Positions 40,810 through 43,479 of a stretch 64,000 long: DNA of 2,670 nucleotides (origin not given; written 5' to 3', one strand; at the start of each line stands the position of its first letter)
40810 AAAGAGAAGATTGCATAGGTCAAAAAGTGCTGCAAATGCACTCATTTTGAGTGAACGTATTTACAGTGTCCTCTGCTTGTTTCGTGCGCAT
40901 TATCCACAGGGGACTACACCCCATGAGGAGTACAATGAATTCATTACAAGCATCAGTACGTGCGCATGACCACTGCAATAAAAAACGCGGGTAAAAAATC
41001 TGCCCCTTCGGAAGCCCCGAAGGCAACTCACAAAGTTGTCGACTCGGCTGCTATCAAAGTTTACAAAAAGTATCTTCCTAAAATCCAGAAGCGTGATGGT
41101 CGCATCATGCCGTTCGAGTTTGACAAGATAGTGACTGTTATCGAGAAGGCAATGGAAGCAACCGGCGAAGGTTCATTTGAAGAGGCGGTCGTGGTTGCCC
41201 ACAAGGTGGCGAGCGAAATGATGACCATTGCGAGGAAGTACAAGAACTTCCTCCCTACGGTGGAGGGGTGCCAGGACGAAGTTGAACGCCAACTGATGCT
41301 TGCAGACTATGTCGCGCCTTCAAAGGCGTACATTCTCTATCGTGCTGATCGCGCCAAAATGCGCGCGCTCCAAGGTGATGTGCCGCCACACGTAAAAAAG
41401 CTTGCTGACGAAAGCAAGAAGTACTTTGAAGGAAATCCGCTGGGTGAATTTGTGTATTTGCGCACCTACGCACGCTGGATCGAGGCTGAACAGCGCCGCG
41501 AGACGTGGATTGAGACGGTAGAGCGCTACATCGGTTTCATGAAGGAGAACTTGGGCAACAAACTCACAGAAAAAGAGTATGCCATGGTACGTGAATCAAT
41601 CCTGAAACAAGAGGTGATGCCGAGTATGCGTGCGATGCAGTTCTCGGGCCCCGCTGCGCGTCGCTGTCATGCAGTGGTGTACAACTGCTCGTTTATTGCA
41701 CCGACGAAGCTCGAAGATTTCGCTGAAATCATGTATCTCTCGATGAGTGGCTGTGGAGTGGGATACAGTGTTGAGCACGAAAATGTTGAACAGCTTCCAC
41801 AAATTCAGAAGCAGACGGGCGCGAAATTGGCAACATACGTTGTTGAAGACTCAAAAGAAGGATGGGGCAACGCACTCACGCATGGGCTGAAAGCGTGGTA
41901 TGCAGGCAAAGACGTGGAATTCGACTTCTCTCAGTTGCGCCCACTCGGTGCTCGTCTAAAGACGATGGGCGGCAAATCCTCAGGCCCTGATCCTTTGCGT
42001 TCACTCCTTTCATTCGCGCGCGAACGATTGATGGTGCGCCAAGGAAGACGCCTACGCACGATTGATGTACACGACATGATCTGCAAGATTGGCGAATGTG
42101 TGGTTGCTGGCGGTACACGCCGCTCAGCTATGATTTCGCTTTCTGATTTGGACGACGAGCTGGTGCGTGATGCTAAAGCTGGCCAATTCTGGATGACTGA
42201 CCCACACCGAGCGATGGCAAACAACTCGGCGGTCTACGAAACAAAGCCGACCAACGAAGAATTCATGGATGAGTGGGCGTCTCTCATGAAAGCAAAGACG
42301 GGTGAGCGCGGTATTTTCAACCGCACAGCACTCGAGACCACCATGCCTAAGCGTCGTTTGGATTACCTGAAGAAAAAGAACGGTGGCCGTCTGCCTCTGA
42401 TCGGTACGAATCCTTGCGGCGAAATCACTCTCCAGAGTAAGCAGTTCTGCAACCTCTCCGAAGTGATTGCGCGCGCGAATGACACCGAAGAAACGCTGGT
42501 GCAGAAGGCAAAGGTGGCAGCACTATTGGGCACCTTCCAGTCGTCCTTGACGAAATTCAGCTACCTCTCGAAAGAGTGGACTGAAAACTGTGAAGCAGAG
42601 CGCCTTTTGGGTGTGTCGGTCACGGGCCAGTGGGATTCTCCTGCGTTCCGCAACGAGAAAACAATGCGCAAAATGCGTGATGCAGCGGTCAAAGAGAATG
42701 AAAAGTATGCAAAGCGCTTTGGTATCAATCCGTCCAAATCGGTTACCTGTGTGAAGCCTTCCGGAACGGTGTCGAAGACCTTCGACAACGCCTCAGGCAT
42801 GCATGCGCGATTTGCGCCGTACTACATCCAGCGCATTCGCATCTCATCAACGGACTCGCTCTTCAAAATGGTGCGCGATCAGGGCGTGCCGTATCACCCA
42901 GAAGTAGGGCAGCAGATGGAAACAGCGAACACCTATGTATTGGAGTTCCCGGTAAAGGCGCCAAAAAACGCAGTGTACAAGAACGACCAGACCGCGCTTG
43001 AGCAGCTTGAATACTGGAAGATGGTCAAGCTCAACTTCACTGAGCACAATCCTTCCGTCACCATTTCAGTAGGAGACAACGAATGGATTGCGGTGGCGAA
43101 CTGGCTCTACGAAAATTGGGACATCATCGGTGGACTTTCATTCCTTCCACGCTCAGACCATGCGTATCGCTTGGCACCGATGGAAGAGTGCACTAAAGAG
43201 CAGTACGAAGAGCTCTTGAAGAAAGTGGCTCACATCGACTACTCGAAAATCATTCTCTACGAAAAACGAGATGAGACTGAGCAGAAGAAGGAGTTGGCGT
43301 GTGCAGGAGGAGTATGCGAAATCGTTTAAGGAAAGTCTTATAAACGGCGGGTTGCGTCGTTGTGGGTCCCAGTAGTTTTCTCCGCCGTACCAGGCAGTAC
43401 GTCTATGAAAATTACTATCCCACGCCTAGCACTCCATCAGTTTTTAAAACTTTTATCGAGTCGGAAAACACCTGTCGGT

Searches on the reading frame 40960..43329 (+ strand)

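Call 76: search_protein_families(library=pfam, proteins=[window:40960-43329:+], max_evalue=0.00001)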
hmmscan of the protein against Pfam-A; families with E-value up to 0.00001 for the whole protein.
window:40960-43329:+ (789 aa): 3 families
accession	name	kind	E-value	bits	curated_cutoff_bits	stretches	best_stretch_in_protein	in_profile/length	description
PF03477.21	ATP-cone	-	3.8e-16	59.8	25.8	1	41-132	2-87/88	ATP cone domain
PF17975.6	RNR_Alpha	-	6.1e-12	46.4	26.4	1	145-212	6-70/101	Ribonucleotide reductase alpha domain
PF21995.1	RNR-II_ins_dom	-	5.3e-06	27.1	27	0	288-350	32-100/107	B12-dependent ribonucleotide reductase, insertion domain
